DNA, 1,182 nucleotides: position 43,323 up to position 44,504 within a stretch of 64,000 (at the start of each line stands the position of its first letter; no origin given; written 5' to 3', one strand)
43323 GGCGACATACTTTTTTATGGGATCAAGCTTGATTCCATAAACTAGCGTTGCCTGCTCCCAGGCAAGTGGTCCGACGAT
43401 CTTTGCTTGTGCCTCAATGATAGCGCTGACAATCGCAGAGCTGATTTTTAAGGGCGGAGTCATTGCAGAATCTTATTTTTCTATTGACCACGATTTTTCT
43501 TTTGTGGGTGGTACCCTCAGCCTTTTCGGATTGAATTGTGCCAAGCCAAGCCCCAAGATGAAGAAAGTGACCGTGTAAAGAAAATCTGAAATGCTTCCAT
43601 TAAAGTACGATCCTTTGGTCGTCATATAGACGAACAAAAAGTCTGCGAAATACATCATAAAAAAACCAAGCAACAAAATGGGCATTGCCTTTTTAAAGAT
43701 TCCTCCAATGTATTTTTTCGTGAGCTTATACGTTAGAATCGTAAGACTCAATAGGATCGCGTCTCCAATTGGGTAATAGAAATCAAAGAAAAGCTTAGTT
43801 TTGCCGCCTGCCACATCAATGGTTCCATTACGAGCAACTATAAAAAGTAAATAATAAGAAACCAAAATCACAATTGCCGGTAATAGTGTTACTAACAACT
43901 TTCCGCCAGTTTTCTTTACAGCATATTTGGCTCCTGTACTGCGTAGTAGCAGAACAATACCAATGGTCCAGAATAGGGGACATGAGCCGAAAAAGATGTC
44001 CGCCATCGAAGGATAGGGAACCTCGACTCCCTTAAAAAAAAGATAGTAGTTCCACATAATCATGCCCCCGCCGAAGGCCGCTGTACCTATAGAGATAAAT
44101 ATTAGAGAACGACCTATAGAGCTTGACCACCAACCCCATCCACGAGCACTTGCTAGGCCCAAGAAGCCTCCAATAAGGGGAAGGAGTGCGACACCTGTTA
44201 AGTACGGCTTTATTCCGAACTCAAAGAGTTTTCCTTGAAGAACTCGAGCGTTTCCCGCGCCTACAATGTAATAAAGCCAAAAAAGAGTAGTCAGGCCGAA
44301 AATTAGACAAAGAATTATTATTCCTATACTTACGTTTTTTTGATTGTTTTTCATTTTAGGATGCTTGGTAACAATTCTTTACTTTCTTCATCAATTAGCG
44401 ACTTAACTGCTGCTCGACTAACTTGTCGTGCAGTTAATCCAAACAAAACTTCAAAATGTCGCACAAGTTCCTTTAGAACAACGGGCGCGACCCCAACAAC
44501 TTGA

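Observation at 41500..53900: ~12.4-kb AT-shifted genomic island with kinases, signalling-metabolite enzymes and several pseudogenes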

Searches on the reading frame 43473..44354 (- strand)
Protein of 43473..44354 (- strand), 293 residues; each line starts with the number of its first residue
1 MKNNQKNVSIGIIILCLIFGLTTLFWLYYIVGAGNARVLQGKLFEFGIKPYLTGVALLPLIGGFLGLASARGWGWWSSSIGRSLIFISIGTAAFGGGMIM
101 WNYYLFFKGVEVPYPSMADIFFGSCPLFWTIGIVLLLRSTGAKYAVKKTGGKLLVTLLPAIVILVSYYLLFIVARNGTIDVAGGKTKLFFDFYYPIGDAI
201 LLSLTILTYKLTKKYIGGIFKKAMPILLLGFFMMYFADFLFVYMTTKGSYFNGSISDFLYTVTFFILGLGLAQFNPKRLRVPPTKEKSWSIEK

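Call 6: search_protein_families(library=pfam, proteins=[window:43473-44354:-], max_evalue=0.01)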
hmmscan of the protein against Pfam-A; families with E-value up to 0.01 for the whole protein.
window:43473-44354:- (293 aa): 0 families

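Call 12: find_encoding_contigs(protein=window:43473-44354:-, flank=10000, max_places=10)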
Protein window:43473-44354:- (293 aa): 1 contig read that carries it; 1 place shown.
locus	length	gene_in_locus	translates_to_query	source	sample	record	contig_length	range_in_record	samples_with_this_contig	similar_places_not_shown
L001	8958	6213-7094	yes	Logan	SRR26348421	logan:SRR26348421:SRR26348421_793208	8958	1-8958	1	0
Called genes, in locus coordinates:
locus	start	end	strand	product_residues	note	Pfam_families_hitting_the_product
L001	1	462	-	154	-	?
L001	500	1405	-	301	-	PF09924:LPG_synthase_C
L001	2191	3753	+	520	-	PF02518:HATPase_c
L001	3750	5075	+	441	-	PF00512:HisKA (weak)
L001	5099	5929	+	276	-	-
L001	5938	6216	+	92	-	-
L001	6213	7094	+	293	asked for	-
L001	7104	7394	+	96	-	-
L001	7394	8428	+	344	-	PF00291:PALP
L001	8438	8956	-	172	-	?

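Call 13: find_homologous_proteins(query=window:43473-44354:-)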
Query window:43473-44354:- (293 aa): 42 proteins with E <= 0.001 among 8000 candidates.
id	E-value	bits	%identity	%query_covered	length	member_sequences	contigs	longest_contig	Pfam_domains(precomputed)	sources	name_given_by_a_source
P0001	1.3e-186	637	100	100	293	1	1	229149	-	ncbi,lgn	ncbi:MAG: hypothetical protein U0517_02440 [Candidatus Andersenbacteria bacterium]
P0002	1.3e-91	326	52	97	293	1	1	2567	-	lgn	-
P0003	1.9e-73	266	50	90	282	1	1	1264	-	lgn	-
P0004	3.8e-73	265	46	93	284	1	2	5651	-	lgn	-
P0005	4.9e-73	264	46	96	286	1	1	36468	-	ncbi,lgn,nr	ncbi:MAG: hypothetical protein Q8O46_05335 [bacterium]|nr:hypothetical protein [bacterium]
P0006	1.7e-72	263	48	91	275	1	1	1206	-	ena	-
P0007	1.5e-69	253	44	95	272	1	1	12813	-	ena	-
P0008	1.7e-69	253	46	89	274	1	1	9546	-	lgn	-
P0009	2.7e-69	252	44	95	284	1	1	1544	-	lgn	-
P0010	1.5e-67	246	45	90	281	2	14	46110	-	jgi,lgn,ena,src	-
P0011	8.5e-66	241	42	89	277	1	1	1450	-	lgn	-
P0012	9.9e-65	237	40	96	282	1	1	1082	-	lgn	-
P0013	2.6e-64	236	42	89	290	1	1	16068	-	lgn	-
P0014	9.3e-62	227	49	76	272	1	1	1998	-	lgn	-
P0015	1.7e-61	227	42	92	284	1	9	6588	-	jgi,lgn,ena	-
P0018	8.2e-58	215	39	94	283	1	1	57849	-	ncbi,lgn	-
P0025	4.6e-52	196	49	72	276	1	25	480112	-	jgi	jgi:hypothetical protein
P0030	1.0e-48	185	42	72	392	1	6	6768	-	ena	-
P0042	4.1e-4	38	28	66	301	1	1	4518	-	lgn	-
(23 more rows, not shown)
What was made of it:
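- Organism: A1 is identical to NCBI protein U0517_02440, annotated Candidatus Andersenbacteria bacterium (call 13).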

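Call 18: find_encoding_contigs(protein=P0005, flank=8000, max_places=2)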
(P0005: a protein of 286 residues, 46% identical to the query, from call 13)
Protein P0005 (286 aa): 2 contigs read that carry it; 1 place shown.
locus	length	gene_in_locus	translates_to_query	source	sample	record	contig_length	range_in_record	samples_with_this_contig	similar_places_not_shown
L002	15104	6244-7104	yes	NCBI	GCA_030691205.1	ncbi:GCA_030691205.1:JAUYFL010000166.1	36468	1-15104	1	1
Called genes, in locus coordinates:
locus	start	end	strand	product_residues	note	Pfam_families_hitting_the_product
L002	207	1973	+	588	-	PF00587:tRNA-synt_2b, PF04073:tRNA_edit, PF03129:HGTP_anticodon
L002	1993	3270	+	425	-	PF07992:Pyr_redox_2 (weak), PF01266:DAO, PF03486:HI0933_like (faint), PF13450:NAD_binding_8 (faint)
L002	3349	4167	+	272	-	PF03807:F420_oxidored, PF14748:P5CR_dimer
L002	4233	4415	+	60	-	-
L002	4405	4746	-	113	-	-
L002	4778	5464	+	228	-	PF27704:GuanidinoAc_N-MeTrfase, PF01564:Spermine_synth (weak)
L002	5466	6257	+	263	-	PF01234:NNMT_PNMT_TEMT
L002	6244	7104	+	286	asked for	-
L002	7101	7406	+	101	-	-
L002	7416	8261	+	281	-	PF02518:HATPase_c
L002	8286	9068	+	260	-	-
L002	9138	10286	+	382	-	PF01098:FTSW_RODA_SPOVE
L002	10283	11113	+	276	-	PF00763:THF_DHG_CYH, PF02882:THF_DHG_CYH_C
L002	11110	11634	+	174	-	PF01569:PAP2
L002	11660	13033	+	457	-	PF21760:SecD_1st, PF22599:SecDF_P1_head, PF02355:SecD_SecF_C, PF03176:MMPL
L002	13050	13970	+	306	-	PF02355:SecD_SecF_C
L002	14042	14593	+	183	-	PF04011:LemA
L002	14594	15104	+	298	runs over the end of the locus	PF01435:Peptidase_M48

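Call 19: find_encoding_contigs(protein=P0025, flank=8000, max_places=2)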
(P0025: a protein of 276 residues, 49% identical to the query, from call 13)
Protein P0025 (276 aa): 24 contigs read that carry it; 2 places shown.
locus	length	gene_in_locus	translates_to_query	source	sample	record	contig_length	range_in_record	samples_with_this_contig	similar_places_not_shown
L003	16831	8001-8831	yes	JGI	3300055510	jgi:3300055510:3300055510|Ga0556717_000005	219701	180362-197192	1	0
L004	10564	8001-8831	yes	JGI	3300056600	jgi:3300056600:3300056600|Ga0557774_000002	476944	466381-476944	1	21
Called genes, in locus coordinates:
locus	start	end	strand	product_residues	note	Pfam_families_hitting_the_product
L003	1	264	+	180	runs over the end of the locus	-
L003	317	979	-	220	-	PF21780:DUF6875 (weak)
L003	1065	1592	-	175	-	-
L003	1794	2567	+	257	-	PF01978:TrmB, PF09339:HTH_IclR (weak)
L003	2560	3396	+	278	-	PF00291:PALP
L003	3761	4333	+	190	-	PF13302:Acetyltransf_3, PF13420:Acetyltransf_4, PF00583:Acetyltransf_1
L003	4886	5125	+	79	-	PF04149:DUF397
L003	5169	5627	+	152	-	-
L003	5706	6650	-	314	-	PF02729:OTCace_N, PF00185:OTCace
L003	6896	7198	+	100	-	-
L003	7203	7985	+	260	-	PF01234:NNMT_PNMT_TEMT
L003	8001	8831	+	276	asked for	-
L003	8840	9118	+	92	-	-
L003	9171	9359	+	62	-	-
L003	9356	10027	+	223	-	PF08843:AbiEii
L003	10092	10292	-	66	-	-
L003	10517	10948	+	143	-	PF01797:Y1_Tnp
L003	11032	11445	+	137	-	PF22381:Staph_reg_Sar_Rot (weak), PF01047:MarR, PF12802:MarR_2, PF13463:HTH_27 (faint)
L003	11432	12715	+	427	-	PF25973:BSH_CzcB, PF25990:Beta-barrel_YknX, PF26002:Beta-barrel_AprE (faint)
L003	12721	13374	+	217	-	PF25990:Beta-barrel_YknX (weak)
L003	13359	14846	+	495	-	PF00083:Sugar_tr (weak), PF13347:MFS_2 (weak), PF07690:MFS_1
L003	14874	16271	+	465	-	PF20254:DMFA2_C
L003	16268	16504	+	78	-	-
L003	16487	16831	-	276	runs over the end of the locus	PF02673:BacA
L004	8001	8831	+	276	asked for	-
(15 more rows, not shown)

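Call 20: find_encoding_contigs(protein=P0018, flank=8000, max_places=2)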
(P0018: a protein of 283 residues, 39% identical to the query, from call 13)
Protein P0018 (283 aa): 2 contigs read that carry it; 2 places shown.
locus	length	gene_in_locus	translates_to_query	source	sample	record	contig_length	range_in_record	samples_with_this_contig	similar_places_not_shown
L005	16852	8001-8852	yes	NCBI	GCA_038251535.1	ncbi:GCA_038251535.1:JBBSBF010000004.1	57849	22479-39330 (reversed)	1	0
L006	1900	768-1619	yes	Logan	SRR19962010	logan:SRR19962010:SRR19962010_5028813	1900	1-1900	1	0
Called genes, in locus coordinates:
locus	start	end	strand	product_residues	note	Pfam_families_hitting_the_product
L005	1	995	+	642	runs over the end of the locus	PF00012:HSP70, PF06723:MreB_Mbl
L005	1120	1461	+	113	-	-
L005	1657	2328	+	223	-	-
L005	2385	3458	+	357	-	PF00226:DnaJ, PF01556:DnaJ_C, PF00684:DnaJ_CXXCXGXG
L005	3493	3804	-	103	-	-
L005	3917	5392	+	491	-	PF01336:tRNA_anti-codon (weak), PF00152:tRNA-synt_2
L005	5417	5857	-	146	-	-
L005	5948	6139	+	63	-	-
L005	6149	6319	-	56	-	-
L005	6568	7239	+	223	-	PF27704:GuanidinoAc_N-MeTrfase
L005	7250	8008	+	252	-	PF01234:NNMT_PNMT_TEMT, PF13489:Methyltransf_23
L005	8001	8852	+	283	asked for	-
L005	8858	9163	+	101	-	-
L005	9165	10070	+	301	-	PF00512:HisKA, PF02518:HATPase_c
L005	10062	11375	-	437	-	PF00133:tRNA-synt_1 (faint), PF01406:tRNA-synt_1e, PF09334:tRNA-synt_1g (faint), PF23493:CysS_C (weak)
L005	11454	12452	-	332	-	PF01544:CorA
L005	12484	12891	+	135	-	PF00829:Ribosomal_L21p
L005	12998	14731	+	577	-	PF00664:ABC_membrane, PF00005:ABC_tran, PF02463:SMC_N (weak), PF06414:Zeta_toxin (faint)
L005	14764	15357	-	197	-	PF21176:RecR_HhH, PF13662:Toprim_4 (weak)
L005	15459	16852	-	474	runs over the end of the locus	PF00772:DnaB, PF13481:AAA_25, PF03796:DnaB_C, PF06745:ATPase (weak)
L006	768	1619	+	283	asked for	-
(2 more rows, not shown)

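Call 50: predict_structure(alignment_id=A1)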
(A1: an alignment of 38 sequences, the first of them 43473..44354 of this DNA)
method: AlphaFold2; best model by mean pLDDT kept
length: 293 residues; sequences in the alignment: 38
mean_pLDDT: 93.1   pTM: 0.90
mean pLDDT of the five models: 93.1, 92.3, 92.2, 91.6, 91.3
residues with pLDDT >= 90: 251; 70-90: 23; 50-70: 16; < 50: 3
segments of 3 or more residues with pLDDT < 50: 1-3
pLDDT, mean of each block of 10 residues (from residue 1): 66 98 98 94 97 98 98 97 98 99 96 95 98 95 90 94 95 90 93 96 97 87 96 98 95 98 98 89 64 67
secondary structure, 60 per line:
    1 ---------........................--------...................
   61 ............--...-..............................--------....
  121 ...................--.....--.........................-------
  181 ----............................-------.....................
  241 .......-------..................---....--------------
elements in order: H10-33 H42-72 H79-108 H117-139 H142-146 H149-173 H185-212 H220-247 H255-272 H276-279
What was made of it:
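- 43473..44354 (-): A1, a 293-aa membrane module with 8 TM helices. AF2 pLDDT 93, pTM 0.90, eight helices (call 50).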

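Call 56: fold_search(model_id=the predicted structure, library=pdb)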
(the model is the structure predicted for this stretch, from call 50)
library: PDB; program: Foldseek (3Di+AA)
matches with E <= 10: 810; with E <= 0.001: 0
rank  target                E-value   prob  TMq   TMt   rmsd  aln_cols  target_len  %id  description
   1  5wb1                  1.0e-01  0.98  0.39  0.29  10.3       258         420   15  Ligand-free US28 with stabilizing intracellular nanobody (released 2018-06-13)
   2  7vl8_R                1.2e-01  0.99  0.42  0.44   9.5       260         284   15  Cryo-EM structure of the Apo CCR1-Gi complex (released 2022-03-23)
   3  8x63                  1.3e-01  0.98  0.41  0.44   8.6       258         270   14  CryoEM structure of the histamine H1 receptor-BRIL/Anti BRIL Fab complex with mepyramine (released 2024-01-17)
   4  8hqe_R                1.4e-01  0.97  0.39  0.38  10.0       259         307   16  Cryo-EM structure of the apo-GPR132-Gi (released 2023-10-11)
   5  8dwh_R                2.4e-01  0.95  0.40  0.45   8.1       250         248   12  CryoEM structure of Gq-coupled MRGPRX1 with ligand Compound-16 (released 2022-11-02)
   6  9uy3_R                2.7e-01  0.77  0.33  0.34  14.2       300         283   13  Anamorelin bound growth hormone secretagogue receptor in complex with Gq (released 2025-07-02)
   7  8rss                  3.0e-01  0.93  0.38  0.47   7.0       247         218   12  Crystal structure of marine actinobacteria clade rhodopsin (MAR) in the O* state (released 2025-04-02)
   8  9ko2_R                3.0e-01  0.80  0.36  0.35  11.0       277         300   12  A Cryo_EM structure of CCR7 complex with CCL19 (released 2025-11-26)
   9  8zcf_R                3.2e-01  0.66  0.32  0.32  13.9       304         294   11  Cryo-EM structure of GPR4 complexed with Gs in pH7.5 (released 2025-04-23)
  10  8dwg_R                3.4e-01  0.91  0.39  0.44   8.4       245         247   12  CryoEM structure of Gq-coupled MRGPRX1 with peptide ligand BAM8-22 and positive allosteric modulator ML382 (released 2022-11-02)
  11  4jq6_C                3.4e-01  0.84  0.32  0.43   8.3       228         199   14  Crystal structure of blue light-absorbing proteorhodopsin from Med12 at 2.3 Angstrom (released 2013-05-08)
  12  7trk_R                3.4e-01  0.84  0.36  0.38   9.4       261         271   15  Human M4 muscarinic acetylcholine receptor complex with Gi1 and the agonist iperoxo (released 2023-05-17)
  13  8dwc_R                3.5e-01  0.84  0.35  0.40   9.0       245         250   11  CryoEM structure of Gq-coupled MRGPRX1 with peptide agonist BAM8-22 (released 2022-11-02)
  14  7d7q_B                3.7e-01  0.80  0.37  0.35  11.9       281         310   12  Crystal structure of the transmembrane domain and linker region of Salpingoeca rosetta rhodopsin phosphodiesterase (released 2020-11-18)
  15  9k6l_R                3.8e-01  0.85  0.41  0.43  10.2       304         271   13  Cryo-EM structure of GPCR16-Gi2 complex (released 2025-04-02)
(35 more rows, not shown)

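Call 63: search_solved_structures(query=A1, max_evalue=10)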
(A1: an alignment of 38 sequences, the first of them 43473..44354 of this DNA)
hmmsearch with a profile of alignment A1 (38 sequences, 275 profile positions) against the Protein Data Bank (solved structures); distinct sequences matched with E-value up to 10: 0.

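Call 65: search_protein_families(library=pfam, proteins=[P0030, P0042, L002:8286-9068:+], max_evalue=0.01)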
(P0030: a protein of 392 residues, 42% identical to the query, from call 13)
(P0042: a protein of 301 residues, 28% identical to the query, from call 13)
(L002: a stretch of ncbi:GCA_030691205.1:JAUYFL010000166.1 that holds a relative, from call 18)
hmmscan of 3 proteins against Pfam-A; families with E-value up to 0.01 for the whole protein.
P0030 (392 aa): 0 families

P0042 (301 aa): 0 families

L002:8286-9068:+ (260 aa): 0 families

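Call 67: search_protein_representatives(alignment_id=A1)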
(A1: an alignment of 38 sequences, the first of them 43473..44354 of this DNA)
Query: 38 sequences, 275 profile positions. Proteins with E-value up to 0.001 (for the whole library): 5213; up to 1e-10: 1763; up to 1e-30: 305. The best 150 are listed.
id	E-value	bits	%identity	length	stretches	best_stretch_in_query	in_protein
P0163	1.9e-97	342.4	-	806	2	10-270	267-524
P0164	7.3e-94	330.7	-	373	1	21-271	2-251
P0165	7.7e-94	330.6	-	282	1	4-271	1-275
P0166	2.0e-93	329.2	-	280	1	10-273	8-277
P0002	1.9e-92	326.0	-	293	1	2-273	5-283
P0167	1.5e-91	323.0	-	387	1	5-271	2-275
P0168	2.7e-89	315.7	-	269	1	11-268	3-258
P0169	1.2e-88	313.5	-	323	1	8-270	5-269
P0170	2.1e-88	312.7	-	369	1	5-268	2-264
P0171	4.3e-88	311.7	-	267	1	4-269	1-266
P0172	7.1e-85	301.2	-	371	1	9-271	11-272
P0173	3.8e-83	295.5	-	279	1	1-271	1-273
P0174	6.1e-83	294.8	-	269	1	8-268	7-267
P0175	1.7e-82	293.3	-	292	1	11-272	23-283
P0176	5.8e-82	291.6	-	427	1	12-266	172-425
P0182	2.2e-77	276.6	-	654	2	8-269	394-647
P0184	4.6e-77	275.6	-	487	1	5-270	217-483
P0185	7.6e-77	274.8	-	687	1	6-264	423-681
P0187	1.4e-76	274.0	-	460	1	4-267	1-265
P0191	2.0e-74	266.9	-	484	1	4-267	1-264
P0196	2.8e-72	259.8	-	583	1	5-265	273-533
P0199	1.6e-70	254.1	-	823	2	14-271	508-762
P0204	1.0e-67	244.9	-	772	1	6-268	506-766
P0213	4.8e-65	236.1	-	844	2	14-268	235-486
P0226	3.9e-61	223.3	-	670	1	4-271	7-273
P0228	1.2e-60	221.7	-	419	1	7-272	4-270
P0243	2.2e-57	211.0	-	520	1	1-267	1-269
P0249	3.0e-56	207.3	-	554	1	4-271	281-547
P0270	1.3e-53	198.6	-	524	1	12-271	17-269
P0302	1.3e-48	182.3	-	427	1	13-268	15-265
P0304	4.8e-48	180.4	-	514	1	10-271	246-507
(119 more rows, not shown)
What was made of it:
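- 43473..44354 (-): The family has 5213 cluster representatives at E<=1e-3 (call 67).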

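Call 68: search_protein_families(library=pfam, proteins=[P0163, P0164, P0167, P0182, P0185, P0204, P0187, P0191, P0243, P0226], max_evalue=0.001)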
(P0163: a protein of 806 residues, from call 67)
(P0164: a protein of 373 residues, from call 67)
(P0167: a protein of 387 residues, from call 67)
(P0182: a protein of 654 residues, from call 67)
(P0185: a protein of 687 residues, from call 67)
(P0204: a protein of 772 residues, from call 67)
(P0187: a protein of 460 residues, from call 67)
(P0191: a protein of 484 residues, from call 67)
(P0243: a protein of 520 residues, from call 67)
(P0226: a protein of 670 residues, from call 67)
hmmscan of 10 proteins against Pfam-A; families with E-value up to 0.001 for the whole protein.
P0163 (806 aa): 2 families
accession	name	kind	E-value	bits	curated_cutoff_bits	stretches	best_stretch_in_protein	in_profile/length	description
PF01978.25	TrmB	-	1.4e-16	60.5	25.6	1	6-75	1-68/68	Sugar-specific transcriptional regulator TrmB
PF22194.2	F-93_WHD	-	0.00013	22.4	28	1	30-69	14-57/62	F-93, winged-helix domain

P0164 (373 aa): 0 families

P0167 (387 aa): 0 families

P0182 (654 aa): 1 family
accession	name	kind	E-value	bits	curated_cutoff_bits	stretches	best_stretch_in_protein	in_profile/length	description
PF00931.28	NB-ARC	-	0.00028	20.7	23.5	1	6-98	113-211/248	NB-ARC domain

P0185 (687 aa): 5 families
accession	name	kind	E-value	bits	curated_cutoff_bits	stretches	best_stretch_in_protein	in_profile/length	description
PF00931.28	NB-ARC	-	3.3e-16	59.7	23.5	1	122-346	8-247/248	NB-ARC domain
PF13401.12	AAA_22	-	2.9e-06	28.1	27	1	134-221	6-95/130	AAA domain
PF05729.18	NACHT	-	0.00022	21.5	26.7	1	135-220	2-91/167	NACHT domain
PF06068.19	TIP49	-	0.00039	20.1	23.8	1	128-162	45-79/347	TIP49 P-loop domain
PF00004.35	AAA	-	0.0006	20.7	21.2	0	136-220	1-67/131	ATPase family associated with various cellular activities (AAA)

P0204 (772 aa): 7 families
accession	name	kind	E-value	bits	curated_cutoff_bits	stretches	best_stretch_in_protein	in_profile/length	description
PF00931.28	NB-ARC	-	6.1e-13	49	23.5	1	122-304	8-203/248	NB-ARC domain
PF20720.3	nSTAND3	-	6.2e-06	26.4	27.2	1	124-159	8-43/155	Novel STAND NTPase 3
PF13401.12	AAA_22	-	1.3e-05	25.9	27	1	132-220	4-94/130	AAA domain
PF20703.3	nSTAND1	-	0.00021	21.5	27.1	1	111-149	11-49/379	Novel STAND NTPase 1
PF05729.18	NACHT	-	0.0003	21.1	26.7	0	136-272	3-163/167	NACHT domain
PF25201.1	nSTAND6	-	0.00039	20.9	27.7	1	118-151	3-36/148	Novel STAND NTPase 6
PF13191.12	AAA_16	-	0.00065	20.7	32.6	0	116-175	2-63/167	AAA ATPase domain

P0187 (460 aa): 0 families

P0191 (484 aa): 1 family
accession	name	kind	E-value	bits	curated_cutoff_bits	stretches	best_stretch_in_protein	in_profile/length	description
PF12643.12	MazG-like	-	1.4e-11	44.9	27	1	389-461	2-73/85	MazG-like family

P0243 (520 aa): 0 families

P0226 (670 aa): 5 families
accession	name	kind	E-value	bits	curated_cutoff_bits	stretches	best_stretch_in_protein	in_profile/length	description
PF02518.31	HATPase_c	-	9.7e-26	90.8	26.4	1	558-668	2-108/111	Histidine kinase-, DNA gyrase B-, and HSP90-like ATPase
PF00512.31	HisKA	-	1e-18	67.5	26.9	1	443-511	1-66/66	His Kinase A (phospho-acceptor) domain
PF00989.32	PAS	-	4.3e-10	40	22.6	1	324-430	4-110/113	PAS fold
PF13426.13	PAS_9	-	2.8e-07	31.2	27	1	333-436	3-103/103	PAS domain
PF13581.12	HATPase_c_2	-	7.3e-06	26.4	27.4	1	563-646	37-112/127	Histidine kinase-like ATPase domain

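Call 72: search_protein_families(library=ncbifam, proteins=[window:43473-44354:-, L001:500-1405:-], max_evalue=0.01)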
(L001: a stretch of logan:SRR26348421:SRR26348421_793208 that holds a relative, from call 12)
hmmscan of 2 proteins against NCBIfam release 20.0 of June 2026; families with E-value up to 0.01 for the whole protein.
window:43473-44354:- (293 aa): 0 families

L001:500-1405:- (301 aa): 0 families
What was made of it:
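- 43473..44354 (-): No Pfam or NCBIfam model matches (calls 6, 72).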
